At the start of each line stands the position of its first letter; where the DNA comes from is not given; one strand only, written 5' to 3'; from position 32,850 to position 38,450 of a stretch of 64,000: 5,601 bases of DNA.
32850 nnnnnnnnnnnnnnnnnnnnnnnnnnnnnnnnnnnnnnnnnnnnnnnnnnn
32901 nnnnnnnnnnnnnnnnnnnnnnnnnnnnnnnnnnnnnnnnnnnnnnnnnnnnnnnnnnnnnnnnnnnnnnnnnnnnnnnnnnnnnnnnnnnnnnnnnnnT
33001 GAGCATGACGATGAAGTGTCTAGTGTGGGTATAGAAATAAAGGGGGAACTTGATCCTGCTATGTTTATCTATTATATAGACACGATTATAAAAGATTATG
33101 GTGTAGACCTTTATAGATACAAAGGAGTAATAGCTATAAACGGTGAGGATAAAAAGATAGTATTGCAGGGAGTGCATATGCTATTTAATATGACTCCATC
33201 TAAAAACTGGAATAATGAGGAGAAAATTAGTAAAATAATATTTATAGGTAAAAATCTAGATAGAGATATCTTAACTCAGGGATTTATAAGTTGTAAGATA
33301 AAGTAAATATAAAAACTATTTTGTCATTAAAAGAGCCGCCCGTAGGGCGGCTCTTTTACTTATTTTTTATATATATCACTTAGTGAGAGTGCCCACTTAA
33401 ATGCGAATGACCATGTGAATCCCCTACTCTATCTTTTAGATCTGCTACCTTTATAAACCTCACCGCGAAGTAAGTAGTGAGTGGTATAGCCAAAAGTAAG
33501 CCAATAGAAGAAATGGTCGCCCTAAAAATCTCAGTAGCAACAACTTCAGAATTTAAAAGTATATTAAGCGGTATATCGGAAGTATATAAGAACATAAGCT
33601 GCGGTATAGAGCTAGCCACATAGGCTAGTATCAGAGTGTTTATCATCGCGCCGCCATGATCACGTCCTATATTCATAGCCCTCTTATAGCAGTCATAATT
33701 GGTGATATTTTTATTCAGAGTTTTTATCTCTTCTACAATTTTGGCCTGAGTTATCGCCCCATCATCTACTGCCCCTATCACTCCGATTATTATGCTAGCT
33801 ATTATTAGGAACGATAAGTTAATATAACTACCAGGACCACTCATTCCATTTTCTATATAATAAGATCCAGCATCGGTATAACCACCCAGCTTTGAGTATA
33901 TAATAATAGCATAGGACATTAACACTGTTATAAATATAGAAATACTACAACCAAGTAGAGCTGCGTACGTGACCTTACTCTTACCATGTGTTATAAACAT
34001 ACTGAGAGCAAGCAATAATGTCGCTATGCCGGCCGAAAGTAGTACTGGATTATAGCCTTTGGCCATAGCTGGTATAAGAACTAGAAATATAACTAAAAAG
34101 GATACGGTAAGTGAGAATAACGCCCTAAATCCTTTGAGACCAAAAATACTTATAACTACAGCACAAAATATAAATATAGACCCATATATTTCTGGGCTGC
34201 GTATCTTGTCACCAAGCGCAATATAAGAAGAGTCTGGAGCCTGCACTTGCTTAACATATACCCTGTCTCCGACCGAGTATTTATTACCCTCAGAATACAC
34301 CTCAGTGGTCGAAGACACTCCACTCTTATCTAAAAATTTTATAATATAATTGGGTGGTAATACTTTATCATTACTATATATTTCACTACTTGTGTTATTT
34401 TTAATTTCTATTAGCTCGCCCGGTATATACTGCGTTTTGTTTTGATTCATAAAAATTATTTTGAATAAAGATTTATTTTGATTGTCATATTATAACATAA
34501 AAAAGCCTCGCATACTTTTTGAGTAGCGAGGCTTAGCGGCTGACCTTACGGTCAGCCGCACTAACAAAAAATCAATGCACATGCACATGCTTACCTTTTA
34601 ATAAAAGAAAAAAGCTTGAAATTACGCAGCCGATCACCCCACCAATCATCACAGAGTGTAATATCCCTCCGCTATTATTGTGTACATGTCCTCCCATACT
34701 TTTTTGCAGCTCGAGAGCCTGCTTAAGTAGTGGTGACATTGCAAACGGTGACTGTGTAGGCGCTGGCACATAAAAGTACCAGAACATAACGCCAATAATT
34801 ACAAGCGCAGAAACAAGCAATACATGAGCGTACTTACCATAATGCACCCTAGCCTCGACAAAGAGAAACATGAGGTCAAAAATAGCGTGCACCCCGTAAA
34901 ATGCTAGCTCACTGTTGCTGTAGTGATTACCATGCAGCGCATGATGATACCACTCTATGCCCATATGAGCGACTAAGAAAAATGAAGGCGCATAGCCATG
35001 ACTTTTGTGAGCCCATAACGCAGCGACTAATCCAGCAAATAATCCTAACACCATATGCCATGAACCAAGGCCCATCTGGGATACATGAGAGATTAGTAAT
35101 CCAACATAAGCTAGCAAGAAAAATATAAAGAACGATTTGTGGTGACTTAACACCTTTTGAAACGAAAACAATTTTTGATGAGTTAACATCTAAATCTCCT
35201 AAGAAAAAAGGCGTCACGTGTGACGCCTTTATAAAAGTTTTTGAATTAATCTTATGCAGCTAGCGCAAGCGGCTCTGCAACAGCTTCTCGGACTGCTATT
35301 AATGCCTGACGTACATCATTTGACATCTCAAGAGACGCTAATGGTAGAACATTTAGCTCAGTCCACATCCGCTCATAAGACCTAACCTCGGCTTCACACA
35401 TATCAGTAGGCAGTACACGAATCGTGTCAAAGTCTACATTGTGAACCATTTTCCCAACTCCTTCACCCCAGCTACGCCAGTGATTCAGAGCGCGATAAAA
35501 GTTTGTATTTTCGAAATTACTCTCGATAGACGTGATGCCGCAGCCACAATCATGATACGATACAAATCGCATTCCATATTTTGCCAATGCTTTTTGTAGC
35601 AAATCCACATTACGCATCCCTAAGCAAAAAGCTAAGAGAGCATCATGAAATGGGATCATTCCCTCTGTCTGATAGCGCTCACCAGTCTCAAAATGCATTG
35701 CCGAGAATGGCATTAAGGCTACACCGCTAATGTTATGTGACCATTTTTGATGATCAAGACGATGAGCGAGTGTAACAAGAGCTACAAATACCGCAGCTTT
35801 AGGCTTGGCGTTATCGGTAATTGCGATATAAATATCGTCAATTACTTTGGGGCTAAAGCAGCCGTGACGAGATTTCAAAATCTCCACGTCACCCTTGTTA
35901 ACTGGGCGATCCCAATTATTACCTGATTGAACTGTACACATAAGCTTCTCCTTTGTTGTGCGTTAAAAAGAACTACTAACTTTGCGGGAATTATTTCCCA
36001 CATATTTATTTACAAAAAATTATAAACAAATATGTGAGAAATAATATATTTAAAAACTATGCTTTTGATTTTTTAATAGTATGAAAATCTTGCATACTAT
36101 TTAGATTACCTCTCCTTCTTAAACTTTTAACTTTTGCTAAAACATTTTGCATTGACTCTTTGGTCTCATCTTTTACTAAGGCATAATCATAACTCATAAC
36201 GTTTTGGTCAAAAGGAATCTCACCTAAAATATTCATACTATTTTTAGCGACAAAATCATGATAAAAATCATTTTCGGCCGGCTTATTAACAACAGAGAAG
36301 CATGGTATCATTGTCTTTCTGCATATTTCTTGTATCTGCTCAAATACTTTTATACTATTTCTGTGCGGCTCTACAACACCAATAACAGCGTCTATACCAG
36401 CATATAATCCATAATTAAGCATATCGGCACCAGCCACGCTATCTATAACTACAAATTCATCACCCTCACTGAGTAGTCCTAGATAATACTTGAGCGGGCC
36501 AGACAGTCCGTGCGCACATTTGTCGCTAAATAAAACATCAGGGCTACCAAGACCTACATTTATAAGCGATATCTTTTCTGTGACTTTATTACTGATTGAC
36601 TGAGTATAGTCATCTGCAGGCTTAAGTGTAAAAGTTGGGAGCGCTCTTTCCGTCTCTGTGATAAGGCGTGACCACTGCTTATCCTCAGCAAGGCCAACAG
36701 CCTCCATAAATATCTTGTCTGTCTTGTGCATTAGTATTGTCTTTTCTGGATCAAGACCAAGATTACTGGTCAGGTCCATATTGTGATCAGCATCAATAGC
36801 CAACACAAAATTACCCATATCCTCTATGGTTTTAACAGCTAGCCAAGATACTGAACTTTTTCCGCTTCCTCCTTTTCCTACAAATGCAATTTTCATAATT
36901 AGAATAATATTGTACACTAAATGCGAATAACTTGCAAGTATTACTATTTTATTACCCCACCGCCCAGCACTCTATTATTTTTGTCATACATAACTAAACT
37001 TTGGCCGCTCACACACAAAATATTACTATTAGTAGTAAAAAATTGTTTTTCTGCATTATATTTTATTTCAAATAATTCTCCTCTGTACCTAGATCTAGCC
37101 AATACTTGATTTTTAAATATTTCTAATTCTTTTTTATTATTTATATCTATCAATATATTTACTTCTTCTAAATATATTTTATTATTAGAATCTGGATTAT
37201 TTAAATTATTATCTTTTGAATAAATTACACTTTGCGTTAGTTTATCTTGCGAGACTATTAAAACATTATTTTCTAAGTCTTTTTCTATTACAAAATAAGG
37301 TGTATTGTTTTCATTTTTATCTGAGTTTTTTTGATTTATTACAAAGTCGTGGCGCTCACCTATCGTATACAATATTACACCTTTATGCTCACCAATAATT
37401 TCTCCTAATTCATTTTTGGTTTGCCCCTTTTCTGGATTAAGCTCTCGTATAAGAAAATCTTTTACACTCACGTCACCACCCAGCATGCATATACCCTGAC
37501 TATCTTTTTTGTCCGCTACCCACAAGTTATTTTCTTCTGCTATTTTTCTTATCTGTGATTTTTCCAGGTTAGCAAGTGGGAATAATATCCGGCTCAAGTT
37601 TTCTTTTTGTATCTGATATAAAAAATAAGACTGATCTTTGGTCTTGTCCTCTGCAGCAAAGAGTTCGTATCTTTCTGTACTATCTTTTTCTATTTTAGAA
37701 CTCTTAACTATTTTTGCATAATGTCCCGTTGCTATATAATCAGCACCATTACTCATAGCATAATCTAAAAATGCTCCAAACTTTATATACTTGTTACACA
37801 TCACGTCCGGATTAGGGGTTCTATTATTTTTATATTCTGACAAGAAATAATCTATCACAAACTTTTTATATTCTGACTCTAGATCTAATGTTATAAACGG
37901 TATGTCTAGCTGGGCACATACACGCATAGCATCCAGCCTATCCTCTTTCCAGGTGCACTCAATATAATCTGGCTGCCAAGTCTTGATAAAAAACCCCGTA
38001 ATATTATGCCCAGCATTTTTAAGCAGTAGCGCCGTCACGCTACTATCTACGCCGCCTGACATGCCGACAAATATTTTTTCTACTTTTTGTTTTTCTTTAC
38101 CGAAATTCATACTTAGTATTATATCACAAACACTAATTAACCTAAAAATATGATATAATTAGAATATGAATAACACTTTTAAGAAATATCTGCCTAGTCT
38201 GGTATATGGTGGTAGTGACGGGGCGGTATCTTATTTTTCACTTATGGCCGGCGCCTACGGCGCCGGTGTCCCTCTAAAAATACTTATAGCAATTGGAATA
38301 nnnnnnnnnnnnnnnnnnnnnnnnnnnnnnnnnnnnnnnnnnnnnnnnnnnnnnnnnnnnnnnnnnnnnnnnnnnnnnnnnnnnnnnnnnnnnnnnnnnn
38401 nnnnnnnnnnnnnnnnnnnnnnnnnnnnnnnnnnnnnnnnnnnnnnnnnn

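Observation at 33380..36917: Candidate metallocentre-handling module: CooC/MinD-type ATPase, GC-rich Cys protein, two His-rich membrane proteins, partly foreign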

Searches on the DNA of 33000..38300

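Call 93: search_rna_families(source=window, start=33000, end=38300, threshold=evalue, max_evalue=0.1)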
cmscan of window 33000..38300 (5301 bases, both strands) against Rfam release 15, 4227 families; matches with E-value up to 0.1: 2.
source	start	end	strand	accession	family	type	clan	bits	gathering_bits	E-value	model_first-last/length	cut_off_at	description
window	33229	33364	+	RF02053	STnc430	Gene; sRNA;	-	36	47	0.0047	1-162/162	no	Enterobacterial sRNA STnc430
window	33309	33366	-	RF01808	MicX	Gene; sRNA;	-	24.1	75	0.03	1-194/194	no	MicX Vibrio cholerae sRNA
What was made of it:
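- Tried and rejected: Riboswitch: no Rfam hit above threshold (call 93).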

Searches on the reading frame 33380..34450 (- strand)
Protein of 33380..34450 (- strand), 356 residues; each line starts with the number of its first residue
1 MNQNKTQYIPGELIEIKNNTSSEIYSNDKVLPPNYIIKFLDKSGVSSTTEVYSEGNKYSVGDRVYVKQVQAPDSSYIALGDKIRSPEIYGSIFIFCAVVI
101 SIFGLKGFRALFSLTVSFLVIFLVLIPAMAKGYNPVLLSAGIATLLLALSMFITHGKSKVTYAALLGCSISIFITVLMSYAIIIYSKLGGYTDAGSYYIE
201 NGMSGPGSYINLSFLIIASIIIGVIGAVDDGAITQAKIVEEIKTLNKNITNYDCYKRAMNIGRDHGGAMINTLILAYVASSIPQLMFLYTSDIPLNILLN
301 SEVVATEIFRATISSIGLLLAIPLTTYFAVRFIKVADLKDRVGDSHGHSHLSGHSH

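Call 3: search_protein_families(library=pfam, proteins=[window:33380-34450:-], max_evalue=0.01)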
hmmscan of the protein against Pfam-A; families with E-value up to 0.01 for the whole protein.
window:33380-34450:- (356 aa): 1 family
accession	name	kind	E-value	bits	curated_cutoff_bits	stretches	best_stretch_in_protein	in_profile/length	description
PF07907.16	YibE_F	-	8.1e-62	209.3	27.2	1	90-329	3-239/241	YibE/F-like protein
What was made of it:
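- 33380..34450 (-): YibE/F-family membrane protein with C-terminal His-rich tail. Pfam PF07907 at 8.1e-62 (call 3).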

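Call 4: search_protein_families(library=ncbifam, proteins=[window:33380-34450:-], max_evalue=0.01)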
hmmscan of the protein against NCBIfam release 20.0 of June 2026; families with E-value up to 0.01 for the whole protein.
window:33380-34450:- (356 aa): 0 families

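Call 92: search_protein_families(library=padloc, proteins=[window:33380-34450:-], max_evalue=0.01)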
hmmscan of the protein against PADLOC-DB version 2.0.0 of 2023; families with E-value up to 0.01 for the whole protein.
window:33380-34450:- (356 aa): 0 families

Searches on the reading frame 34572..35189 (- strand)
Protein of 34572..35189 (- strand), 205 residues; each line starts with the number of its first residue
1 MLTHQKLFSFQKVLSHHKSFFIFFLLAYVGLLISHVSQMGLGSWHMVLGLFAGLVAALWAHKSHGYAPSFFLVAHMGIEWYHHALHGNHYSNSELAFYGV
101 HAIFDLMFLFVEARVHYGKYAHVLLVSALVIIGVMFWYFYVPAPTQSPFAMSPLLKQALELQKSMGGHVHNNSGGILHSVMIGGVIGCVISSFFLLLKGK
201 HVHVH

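Call 3: search_protein_families(library=pfam, proteins=[window:34572-35189:-], max_evalue=0.01)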
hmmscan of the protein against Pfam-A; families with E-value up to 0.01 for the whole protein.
window:34572-35189:- (205 aa): 0 families

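Call 4: search_protein_families(library=ncbifam, proteins=[window:34572-35189:-], max_evalue=0.01)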
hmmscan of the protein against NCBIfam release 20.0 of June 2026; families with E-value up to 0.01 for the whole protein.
window:34572-35189:- (205 aa): 0 families

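Call 11: find_homologous_proteins(query=window:34572-35189:-, max_evalue=0.001)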
Query window:34572-35189:- (205 aa): 3 proteins with E <= 0.001 among 336 candidates.
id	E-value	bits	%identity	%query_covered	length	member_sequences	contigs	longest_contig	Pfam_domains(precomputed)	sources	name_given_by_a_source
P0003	4.9e-128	443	100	100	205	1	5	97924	-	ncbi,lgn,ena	-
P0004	2.0e-53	199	53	94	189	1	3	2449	-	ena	-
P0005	2.0e-51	193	52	91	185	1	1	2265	-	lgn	-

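Call 12: find_encoding_contigs(protein=P0003, flank=10000, max_places=6)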
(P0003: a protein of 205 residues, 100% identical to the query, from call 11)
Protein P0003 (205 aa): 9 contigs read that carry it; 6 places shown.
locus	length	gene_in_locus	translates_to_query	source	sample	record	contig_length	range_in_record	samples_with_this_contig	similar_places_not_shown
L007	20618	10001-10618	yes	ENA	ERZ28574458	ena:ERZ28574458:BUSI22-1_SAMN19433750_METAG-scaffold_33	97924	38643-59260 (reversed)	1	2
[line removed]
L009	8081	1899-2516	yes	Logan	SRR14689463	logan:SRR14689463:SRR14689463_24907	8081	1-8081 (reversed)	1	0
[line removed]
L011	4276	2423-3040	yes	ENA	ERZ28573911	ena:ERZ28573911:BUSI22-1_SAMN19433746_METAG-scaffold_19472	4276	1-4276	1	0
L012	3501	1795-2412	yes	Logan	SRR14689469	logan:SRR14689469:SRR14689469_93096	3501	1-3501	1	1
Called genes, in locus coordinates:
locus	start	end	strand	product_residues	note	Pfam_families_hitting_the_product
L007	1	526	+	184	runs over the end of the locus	PF11967:RecO_N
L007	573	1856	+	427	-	-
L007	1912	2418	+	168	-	PF01928:CYTH (weak)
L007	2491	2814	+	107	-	-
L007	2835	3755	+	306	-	PF03372:Exo_endo_phos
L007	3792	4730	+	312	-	PF09863:DUF2090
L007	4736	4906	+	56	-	-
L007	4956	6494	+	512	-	PF02535:Zip, PF13739:PdaC, PF11738:DUF3298 (weak)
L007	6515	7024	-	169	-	PF01988:VIT1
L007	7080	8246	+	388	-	PF02540:NAD_synthase (weak), PF03054:tRNA_Me_trans, PF20259:tRNA_Me_trans_M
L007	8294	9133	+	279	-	PF00142:Fer4_NifH (faint), PF01656:CbiA, PF13614:AAA_31 (faint)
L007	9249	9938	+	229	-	-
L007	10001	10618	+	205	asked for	-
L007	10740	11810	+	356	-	PF07907:YibE_F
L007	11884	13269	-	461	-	PF02492:cobW, PF07683:CobW_C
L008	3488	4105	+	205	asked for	-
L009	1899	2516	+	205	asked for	-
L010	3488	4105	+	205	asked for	-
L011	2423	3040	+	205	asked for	-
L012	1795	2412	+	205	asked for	-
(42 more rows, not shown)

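Call 13: find_encoding_contigs(protein=P0004, flank=5000, max_places=4)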
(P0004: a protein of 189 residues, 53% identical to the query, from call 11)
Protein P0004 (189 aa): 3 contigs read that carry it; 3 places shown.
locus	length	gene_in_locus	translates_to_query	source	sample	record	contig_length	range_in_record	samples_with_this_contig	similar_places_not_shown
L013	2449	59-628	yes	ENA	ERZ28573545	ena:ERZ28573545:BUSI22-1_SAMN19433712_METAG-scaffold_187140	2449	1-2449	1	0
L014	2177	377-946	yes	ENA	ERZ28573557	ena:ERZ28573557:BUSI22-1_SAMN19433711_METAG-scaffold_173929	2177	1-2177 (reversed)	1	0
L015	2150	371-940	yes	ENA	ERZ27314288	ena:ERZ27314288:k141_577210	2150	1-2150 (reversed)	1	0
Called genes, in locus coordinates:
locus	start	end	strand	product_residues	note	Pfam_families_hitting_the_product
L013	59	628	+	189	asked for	-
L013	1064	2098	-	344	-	PF02540:NAD_synthase (faint), PF03054:tRNA_Me_trans, PF20259:tRNA_Me_trans_M, PF20258:tRNA_Me_trans_C (weak)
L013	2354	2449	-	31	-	?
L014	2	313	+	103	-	?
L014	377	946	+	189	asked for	-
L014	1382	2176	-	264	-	?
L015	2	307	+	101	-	?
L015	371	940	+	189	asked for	-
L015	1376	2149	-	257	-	?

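Call 14: find_encoding_contigs(protein=P0005, flank=5000, max_places=4)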
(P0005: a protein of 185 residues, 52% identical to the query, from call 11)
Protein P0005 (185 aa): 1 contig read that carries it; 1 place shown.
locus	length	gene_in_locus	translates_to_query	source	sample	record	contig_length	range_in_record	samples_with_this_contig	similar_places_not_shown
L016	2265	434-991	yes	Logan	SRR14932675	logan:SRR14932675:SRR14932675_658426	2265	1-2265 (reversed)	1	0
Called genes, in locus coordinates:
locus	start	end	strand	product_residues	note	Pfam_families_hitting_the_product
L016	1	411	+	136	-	?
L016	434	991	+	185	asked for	-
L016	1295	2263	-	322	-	?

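Call 74: search_protein_families(library=pfam, proteins=[window:34572-35189:-], max_evalue=0.01)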
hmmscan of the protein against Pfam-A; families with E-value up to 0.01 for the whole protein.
window:34572-35189:- (205 aa): 0 families

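Call 92: search_protein_families(library=padloc, proteins=[window:34572-35189:-], max_evalue=0.01)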
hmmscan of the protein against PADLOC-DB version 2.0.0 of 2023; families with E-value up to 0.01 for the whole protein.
window:34572-35189:- (205 aa): 0 families

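Call 102: search_protein_families(library=pfam, alignment_id=A6, max_evalue=0.05)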
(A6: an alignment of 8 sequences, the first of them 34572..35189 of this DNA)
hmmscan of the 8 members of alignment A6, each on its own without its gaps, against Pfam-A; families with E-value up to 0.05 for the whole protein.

A. member 1, window:34572-35189:- (205 aa): 0 families

B. families by the number of members that match (of 8 scanned): 5 families
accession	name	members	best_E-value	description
PF24661.1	DUF7649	1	0.015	Domain of unknown function (DUF7649)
PF23021.3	6TM_2nd_PGAP2IP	1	0.017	PGAP2IP, second transmembrane domain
PF19732.4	SpoIIE_N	1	0.028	Stage II sporulation protein E N-terminal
PF14986.11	DUF4514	1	0.031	Domain of unknown function (DUF4514)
PF14770.11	TMEM18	1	0.036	Transmembrane protein 18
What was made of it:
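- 34572..35189 (-): 205-aa His-rich polytopic membrane protein (10 invariant His); strain-variable accessory gene. No family hit (calls 3, 4, 102).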
